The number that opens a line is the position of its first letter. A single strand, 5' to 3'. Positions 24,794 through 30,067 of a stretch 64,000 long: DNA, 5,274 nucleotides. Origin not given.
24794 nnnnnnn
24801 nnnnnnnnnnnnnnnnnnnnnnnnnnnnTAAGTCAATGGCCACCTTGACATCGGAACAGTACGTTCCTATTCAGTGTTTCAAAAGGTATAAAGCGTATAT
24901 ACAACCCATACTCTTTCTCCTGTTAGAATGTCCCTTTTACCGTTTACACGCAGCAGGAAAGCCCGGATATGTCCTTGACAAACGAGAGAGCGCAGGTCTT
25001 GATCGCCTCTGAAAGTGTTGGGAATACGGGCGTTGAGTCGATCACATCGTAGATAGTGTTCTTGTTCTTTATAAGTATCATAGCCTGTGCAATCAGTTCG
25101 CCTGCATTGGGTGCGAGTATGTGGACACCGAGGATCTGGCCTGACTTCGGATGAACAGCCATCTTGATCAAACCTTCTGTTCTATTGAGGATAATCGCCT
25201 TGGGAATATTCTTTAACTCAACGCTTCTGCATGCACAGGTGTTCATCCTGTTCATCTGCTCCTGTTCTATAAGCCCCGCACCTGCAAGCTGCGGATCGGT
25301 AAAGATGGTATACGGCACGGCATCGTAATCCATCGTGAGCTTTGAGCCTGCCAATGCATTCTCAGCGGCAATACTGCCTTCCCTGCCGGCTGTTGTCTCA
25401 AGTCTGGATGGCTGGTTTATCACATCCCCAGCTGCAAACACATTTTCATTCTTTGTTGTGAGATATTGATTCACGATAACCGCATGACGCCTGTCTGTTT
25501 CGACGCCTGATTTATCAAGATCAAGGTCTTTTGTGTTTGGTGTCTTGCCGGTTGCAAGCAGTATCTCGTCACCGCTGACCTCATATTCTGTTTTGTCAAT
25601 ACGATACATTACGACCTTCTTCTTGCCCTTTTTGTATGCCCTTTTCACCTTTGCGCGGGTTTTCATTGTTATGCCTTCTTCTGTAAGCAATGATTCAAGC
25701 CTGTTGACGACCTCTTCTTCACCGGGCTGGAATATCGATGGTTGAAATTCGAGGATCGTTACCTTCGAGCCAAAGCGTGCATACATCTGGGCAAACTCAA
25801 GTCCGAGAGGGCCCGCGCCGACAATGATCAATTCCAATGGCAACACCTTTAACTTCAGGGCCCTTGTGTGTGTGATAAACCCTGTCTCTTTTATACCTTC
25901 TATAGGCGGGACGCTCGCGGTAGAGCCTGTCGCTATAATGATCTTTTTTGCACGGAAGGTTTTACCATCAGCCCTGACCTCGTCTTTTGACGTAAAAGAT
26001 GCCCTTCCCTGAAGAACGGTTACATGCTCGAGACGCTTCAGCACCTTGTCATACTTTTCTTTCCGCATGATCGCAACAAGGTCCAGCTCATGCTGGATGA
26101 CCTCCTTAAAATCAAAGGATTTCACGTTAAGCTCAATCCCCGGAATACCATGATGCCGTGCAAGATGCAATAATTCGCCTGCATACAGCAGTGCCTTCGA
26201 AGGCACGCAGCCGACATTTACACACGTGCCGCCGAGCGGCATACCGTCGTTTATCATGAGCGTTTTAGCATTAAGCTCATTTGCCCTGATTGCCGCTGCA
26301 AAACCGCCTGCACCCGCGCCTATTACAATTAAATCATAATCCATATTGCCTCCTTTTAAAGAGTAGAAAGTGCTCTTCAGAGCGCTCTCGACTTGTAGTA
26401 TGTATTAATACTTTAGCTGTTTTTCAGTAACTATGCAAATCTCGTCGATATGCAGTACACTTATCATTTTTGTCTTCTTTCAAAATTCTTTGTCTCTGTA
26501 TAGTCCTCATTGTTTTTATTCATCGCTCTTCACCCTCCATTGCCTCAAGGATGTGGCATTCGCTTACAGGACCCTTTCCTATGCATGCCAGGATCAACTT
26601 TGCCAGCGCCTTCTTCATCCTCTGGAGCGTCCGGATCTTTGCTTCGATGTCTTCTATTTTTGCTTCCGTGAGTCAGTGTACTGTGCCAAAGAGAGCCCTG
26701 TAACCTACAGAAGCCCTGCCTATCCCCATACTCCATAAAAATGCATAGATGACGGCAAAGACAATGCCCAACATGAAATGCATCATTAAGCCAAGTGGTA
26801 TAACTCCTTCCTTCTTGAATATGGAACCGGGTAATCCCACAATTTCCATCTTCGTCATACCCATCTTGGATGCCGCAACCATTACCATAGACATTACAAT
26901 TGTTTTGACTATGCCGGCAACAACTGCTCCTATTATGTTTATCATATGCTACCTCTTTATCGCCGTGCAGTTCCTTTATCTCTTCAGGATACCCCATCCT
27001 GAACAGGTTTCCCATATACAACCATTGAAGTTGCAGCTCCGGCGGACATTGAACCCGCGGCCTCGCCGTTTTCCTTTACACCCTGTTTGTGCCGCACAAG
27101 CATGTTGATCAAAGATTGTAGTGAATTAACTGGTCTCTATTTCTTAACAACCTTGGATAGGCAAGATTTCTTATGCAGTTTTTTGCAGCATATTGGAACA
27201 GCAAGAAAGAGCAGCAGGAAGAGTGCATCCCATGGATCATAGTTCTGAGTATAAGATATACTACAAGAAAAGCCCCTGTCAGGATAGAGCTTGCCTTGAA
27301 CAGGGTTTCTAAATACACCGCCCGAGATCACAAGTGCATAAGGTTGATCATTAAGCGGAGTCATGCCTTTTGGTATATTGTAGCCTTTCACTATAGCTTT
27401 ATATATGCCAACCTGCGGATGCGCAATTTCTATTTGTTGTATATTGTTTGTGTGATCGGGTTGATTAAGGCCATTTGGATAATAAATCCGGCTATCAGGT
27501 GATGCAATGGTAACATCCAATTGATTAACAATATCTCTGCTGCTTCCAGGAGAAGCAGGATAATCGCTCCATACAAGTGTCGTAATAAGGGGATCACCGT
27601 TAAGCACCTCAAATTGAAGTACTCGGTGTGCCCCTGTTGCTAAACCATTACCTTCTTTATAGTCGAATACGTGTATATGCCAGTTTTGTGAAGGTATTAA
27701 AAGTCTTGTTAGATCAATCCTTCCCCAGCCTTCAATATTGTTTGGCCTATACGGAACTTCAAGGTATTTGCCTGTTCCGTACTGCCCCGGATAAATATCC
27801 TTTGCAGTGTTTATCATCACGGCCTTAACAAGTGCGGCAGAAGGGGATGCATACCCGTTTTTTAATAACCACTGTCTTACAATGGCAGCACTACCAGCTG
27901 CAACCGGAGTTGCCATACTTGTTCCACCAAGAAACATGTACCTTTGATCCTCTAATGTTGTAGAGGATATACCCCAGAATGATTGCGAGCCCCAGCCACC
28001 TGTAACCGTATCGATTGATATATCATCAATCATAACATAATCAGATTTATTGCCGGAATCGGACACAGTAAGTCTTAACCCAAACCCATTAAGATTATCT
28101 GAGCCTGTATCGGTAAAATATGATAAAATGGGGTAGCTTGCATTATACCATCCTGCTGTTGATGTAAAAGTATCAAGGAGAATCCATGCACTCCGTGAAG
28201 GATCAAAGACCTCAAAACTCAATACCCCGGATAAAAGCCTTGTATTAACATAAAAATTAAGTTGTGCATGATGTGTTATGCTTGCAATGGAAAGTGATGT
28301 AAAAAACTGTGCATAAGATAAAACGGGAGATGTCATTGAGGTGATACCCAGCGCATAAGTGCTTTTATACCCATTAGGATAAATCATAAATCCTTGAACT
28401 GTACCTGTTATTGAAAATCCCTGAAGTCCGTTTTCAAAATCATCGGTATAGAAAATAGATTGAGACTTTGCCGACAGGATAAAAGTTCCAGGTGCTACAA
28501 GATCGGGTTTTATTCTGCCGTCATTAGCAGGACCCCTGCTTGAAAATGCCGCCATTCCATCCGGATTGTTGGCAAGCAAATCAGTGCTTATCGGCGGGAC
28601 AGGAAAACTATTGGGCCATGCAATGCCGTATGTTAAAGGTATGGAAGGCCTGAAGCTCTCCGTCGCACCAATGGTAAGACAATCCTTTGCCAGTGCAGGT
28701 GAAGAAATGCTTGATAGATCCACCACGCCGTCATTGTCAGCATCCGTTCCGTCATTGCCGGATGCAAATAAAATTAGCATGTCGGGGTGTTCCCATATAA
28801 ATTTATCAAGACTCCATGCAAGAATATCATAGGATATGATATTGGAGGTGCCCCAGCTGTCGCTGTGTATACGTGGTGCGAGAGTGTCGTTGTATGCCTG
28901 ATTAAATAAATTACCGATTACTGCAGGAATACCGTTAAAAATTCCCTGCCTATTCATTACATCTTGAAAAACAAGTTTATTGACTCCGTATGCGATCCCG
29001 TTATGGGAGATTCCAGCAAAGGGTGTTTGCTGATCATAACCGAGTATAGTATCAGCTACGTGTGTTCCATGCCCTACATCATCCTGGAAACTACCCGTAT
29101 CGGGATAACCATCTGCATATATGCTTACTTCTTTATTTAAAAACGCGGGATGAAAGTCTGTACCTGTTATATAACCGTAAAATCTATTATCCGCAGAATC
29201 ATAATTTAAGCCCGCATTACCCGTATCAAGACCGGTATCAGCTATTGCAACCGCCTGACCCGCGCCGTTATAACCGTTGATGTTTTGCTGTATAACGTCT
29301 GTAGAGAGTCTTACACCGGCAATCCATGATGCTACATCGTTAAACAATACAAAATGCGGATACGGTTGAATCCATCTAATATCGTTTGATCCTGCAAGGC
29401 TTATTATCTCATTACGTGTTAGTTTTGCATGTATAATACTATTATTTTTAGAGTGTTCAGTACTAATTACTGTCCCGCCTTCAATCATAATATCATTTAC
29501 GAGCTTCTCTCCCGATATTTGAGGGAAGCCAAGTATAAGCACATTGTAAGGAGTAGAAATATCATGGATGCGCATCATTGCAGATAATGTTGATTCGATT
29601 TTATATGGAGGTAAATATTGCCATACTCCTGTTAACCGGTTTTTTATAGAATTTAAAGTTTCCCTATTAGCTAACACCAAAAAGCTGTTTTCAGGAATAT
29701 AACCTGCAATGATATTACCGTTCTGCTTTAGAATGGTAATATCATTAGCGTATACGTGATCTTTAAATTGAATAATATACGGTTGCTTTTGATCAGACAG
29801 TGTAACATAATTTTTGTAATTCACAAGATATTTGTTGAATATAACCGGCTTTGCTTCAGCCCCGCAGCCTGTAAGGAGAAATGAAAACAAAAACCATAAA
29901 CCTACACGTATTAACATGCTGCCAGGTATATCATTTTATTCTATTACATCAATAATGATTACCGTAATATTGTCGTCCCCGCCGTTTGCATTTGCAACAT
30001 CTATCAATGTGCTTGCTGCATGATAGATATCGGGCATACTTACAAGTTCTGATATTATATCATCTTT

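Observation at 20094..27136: Higher-GC block next to tRNA-Ser(CGA) with a lipid-metabolism cassette, decayed TA and mercury genes; candidate genomic-island remnant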

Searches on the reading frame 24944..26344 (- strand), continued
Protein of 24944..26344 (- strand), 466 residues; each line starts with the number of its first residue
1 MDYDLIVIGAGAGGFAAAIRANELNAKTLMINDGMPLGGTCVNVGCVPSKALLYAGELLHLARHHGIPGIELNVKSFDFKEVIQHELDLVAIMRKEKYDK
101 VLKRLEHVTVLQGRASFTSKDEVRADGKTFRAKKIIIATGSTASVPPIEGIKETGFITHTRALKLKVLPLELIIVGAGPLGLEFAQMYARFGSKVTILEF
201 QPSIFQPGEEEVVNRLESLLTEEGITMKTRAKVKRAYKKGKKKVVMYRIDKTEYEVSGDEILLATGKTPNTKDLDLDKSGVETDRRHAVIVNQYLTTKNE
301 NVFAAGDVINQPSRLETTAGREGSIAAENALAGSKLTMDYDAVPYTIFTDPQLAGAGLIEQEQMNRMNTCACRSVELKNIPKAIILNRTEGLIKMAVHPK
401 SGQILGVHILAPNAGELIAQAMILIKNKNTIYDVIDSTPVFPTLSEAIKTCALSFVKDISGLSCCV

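Call 60: search_solved_structures(query=window:24944-26344:-, max_evalue=1e-75, show_alignments=3)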
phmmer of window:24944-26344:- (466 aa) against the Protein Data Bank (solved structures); distinct sequences matched with E-value up to 1e-75: 5.
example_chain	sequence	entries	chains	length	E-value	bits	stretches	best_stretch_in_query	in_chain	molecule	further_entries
4ywo_A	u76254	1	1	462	5.4e-94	318.7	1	4-466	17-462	Mercuric reductase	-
5x1y_B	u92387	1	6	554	4.6e-92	312.3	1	2-465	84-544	Mercuric reductase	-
1zk7_A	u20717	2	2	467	2.2e-79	270.5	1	5-465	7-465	Mercuric reductase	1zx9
4k8d_A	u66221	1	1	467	3.8e-77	263.1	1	5-464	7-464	Mercuric reductase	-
4k7z_A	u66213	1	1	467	8.1e-77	262.1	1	5-465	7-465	Mercuric reductase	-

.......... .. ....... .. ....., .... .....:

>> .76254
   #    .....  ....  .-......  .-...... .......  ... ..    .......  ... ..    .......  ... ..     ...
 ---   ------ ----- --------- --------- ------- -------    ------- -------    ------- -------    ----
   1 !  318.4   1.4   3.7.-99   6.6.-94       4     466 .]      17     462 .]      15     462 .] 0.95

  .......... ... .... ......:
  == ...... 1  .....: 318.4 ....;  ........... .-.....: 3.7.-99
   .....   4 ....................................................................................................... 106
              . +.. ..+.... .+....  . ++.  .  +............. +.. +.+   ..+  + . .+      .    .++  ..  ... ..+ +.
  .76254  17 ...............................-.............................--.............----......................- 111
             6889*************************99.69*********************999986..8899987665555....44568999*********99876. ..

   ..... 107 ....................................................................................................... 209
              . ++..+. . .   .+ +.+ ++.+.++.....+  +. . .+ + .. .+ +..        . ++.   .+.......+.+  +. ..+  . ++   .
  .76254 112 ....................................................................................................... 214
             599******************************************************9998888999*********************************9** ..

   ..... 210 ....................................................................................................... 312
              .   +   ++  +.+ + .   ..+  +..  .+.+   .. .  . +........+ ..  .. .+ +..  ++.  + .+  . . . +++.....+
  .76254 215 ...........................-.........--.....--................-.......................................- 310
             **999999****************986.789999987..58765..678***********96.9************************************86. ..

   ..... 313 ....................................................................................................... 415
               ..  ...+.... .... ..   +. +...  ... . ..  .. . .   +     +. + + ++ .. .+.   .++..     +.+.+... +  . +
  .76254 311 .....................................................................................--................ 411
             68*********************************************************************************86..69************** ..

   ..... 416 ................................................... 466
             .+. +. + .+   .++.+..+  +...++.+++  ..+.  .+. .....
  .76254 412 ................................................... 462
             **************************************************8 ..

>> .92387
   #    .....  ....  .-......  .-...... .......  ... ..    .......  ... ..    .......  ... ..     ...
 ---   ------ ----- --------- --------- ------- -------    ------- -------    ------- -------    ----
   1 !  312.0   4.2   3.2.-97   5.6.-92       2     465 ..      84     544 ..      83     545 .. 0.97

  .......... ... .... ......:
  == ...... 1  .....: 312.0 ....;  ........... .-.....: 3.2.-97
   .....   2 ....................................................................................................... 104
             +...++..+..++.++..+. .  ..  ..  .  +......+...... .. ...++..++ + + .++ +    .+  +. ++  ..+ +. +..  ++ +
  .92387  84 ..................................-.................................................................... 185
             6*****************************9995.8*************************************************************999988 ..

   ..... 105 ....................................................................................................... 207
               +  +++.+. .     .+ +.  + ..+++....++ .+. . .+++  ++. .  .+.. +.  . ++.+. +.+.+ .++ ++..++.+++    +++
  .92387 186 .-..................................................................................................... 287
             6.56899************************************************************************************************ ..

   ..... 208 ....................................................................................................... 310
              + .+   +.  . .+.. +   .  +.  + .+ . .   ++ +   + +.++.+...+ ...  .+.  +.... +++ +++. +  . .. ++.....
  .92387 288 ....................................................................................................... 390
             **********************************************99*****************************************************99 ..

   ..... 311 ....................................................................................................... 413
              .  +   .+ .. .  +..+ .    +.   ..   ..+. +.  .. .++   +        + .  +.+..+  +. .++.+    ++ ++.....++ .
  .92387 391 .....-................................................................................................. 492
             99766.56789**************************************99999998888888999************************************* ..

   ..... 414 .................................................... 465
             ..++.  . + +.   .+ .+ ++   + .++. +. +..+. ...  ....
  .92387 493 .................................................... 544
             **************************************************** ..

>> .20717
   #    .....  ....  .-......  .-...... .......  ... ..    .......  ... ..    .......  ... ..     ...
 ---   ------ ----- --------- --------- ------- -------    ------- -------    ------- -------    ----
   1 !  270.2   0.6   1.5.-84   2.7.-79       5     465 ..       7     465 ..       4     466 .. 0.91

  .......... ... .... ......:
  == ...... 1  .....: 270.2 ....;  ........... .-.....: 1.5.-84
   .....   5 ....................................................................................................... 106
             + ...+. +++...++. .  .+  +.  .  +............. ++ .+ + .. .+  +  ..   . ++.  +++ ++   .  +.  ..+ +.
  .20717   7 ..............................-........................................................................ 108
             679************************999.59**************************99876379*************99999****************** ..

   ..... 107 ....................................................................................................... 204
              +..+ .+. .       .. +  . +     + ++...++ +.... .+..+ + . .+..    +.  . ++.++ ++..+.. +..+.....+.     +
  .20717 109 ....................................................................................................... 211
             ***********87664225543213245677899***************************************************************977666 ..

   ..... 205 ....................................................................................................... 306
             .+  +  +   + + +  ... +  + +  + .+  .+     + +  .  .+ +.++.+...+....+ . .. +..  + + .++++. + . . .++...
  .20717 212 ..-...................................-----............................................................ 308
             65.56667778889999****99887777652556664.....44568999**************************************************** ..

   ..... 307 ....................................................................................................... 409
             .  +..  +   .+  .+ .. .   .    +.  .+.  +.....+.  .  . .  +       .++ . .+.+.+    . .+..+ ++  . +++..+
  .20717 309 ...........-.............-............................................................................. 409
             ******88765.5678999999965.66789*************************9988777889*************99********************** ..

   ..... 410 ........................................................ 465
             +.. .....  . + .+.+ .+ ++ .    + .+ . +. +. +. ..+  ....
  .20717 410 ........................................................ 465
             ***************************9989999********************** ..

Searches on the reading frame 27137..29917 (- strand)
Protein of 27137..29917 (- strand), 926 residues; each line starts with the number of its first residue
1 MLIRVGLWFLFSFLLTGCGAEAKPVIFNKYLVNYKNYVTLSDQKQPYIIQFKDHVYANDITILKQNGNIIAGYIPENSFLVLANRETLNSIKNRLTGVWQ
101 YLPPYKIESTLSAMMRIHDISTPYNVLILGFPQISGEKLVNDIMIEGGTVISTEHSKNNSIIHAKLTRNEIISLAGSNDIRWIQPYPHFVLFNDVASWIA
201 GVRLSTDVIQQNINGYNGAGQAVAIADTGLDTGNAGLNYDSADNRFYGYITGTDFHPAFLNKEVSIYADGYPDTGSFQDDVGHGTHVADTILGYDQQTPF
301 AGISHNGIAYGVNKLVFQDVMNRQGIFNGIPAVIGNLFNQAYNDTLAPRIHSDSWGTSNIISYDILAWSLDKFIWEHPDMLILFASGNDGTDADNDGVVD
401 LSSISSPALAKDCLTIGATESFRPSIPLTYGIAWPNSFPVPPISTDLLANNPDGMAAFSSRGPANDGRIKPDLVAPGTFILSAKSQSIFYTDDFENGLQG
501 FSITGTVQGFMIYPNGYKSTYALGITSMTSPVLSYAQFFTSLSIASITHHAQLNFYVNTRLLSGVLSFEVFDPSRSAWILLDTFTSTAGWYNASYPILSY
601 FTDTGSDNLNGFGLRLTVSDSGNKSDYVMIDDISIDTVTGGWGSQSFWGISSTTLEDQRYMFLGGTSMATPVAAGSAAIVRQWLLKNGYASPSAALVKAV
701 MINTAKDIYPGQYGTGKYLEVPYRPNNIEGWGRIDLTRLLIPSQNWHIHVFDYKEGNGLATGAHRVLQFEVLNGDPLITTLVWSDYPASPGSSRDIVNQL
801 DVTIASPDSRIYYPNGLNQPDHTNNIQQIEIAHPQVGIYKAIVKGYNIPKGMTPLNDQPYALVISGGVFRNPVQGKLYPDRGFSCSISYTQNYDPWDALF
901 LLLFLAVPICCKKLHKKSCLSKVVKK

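Call 7: search_protein_families(library=pfam, proteins=[window:27137-29917:-], max_evalue=0.01)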
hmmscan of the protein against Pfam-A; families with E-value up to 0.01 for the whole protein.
window:27137-29917:- (926 aa): 1 family
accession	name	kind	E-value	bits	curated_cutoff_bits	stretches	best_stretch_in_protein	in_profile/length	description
PF00082.27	Peptidase_S8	-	1.3e-38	133.4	21.8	2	218-496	1-231/288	Subtilase family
